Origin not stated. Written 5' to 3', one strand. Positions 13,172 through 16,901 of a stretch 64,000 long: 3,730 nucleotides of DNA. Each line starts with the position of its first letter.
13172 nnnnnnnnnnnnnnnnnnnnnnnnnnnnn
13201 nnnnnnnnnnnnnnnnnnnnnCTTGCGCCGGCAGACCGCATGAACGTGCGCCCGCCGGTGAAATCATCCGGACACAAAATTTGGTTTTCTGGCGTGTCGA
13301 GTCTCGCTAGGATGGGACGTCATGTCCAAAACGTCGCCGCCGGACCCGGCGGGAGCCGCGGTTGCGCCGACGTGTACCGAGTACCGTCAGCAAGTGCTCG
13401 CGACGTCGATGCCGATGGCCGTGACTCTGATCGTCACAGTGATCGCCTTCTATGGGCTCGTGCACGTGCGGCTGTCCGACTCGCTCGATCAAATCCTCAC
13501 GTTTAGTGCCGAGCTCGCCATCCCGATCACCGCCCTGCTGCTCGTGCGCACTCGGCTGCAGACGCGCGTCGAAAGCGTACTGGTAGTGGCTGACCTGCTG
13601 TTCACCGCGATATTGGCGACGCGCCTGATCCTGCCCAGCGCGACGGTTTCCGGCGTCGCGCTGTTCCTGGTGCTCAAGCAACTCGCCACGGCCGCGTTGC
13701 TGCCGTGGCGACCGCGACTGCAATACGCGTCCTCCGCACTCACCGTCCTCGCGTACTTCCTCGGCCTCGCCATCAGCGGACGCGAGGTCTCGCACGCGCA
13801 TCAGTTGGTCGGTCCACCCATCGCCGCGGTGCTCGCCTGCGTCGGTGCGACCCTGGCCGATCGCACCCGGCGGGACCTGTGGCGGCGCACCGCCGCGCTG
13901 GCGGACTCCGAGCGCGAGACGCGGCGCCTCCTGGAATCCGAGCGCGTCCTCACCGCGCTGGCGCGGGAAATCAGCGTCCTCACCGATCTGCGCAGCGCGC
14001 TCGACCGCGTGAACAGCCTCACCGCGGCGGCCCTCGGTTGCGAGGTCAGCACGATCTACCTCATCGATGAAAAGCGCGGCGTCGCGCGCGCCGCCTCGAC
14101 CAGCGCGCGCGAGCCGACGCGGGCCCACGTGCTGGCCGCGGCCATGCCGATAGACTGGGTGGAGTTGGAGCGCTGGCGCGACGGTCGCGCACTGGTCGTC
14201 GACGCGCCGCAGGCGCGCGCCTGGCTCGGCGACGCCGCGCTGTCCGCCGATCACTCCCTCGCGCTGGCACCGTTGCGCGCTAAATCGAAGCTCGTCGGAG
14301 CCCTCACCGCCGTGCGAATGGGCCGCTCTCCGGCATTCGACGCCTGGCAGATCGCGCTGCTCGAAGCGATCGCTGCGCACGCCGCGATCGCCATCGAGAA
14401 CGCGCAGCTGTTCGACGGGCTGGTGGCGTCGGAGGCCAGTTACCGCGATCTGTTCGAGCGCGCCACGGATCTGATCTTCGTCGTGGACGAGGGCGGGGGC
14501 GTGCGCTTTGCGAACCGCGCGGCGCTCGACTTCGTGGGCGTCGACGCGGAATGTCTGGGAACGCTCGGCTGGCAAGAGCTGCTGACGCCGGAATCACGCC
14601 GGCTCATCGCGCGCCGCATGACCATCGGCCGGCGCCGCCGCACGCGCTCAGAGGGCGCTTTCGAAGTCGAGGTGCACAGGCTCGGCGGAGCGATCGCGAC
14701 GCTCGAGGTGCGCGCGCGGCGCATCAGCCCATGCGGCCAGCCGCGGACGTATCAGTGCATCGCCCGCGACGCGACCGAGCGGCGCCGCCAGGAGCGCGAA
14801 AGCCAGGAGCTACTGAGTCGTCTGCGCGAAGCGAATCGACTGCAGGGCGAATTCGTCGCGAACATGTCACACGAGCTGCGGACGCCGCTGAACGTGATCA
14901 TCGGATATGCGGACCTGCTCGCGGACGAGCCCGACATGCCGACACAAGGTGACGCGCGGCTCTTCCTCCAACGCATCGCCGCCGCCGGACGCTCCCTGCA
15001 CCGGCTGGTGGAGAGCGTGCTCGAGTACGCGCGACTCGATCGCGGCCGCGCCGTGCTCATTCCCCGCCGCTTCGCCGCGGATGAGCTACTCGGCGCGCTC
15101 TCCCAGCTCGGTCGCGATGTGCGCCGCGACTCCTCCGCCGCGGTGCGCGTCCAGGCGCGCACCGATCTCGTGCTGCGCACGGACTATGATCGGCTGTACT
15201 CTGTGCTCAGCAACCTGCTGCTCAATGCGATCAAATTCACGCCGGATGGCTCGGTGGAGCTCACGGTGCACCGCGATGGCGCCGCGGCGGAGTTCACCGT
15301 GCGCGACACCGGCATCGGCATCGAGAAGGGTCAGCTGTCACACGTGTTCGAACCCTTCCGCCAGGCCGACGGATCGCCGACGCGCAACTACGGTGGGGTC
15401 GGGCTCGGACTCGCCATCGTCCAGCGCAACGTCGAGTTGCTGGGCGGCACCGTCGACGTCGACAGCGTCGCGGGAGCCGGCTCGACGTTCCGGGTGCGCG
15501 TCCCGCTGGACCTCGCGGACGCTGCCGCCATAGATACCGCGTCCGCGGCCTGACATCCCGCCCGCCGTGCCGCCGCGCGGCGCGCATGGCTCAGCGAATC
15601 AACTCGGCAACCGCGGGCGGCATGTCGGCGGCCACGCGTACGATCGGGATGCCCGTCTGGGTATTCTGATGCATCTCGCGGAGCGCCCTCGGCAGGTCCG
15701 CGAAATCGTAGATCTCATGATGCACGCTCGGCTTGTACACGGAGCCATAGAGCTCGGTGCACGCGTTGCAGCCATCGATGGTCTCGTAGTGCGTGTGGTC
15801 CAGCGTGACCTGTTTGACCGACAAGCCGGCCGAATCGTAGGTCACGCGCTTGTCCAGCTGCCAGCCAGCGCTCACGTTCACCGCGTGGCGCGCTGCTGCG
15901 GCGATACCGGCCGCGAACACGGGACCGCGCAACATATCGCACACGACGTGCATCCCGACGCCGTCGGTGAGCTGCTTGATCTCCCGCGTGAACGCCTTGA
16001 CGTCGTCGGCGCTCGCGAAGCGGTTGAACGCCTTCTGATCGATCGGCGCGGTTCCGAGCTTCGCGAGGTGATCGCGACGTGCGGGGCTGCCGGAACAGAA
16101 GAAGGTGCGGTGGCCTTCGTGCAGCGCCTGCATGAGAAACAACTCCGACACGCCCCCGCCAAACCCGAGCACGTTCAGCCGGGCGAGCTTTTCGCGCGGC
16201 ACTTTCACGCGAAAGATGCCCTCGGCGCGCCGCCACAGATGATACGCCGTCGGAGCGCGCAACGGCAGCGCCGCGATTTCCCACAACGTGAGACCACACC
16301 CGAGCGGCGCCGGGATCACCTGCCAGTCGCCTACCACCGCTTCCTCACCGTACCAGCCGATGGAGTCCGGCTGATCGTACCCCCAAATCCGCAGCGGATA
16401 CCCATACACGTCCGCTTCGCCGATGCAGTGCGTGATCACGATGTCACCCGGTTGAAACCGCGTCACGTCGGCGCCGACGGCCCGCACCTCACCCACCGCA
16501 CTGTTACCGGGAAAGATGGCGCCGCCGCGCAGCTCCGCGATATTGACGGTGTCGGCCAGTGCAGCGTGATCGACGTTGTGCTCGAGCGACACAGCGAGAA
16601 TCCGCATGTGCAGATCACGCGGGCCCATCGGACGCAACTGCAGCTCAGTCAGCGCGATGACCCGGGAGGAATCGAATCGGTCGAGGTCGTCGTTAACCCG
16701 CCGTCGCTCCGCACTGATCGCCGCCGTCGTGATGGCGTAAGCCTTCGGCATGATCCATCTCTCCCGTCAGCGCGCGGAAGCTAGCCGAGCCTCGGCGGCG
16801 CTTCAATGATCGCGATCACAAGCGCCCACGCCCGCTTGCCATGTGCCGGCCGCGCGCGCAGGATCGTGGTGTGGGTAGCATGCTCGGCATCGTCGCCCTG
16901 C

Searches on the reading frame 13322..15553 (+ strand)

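Call 65: search_protein_families(library=pfam, proteins=[window:13322-15553:+], max_evalue=0.0001)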
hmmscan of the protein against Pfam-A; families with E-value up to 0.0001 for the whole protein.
window:13322-15553:+ (743 aa): 7 families
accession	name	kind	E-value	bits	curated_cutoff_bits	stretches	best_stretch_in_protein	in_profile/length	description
PF02518.31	HATPase_c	-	2.4e-29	102.5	26.4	1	621-730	2-110/111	Histidine kinase-, DNA gyrase B-, and HSP90-like ATPase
PF00512.31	HisKA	-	6.5e-20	71.4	26.9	1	508-575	2-66/66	His Kinase A (phospho-acceptor) domain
PF13185.12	GAF_2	-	8.4e-11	42.7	28.6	1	223-359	4-136/136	GAF domain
PF13492.12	GAF_3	-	3.8e-09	37.5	27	1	233-360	12-129/129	GAF domain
PF08448.16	PAS_4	-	6.8e-09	36.4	23.1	1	378-489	1-110/110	PAS fold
PF01590.32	GAF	-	9.9e-09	36.3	22.4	1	222-358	1-133/133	GAF domain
PF13188.13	PAS_8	-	1.1e-06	28.7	21.8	1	374-417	3-44/65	PAS domain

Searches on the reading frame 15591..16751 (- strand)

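Call 65: search_protein_families(library=pfam, proteins=[window:15591-16751:-], max_evalue=0.0001)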
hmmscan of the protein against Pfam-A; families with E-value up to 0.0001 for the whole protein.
window:15591-16751:- (386 aa): 2 families
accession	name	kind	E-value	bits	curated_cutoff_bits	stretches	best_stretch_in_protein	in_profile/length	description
PF08240.17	ADH_N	-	1.4e-07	32.1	23.5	1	46-149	4-103/104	Alcohol dehydrogenase GroES-like domain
PF00107.32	ADH_zinc_N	-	5.6e-06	26.8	31.8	1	203-321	4-113/129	Zinc-binding dehydrogenase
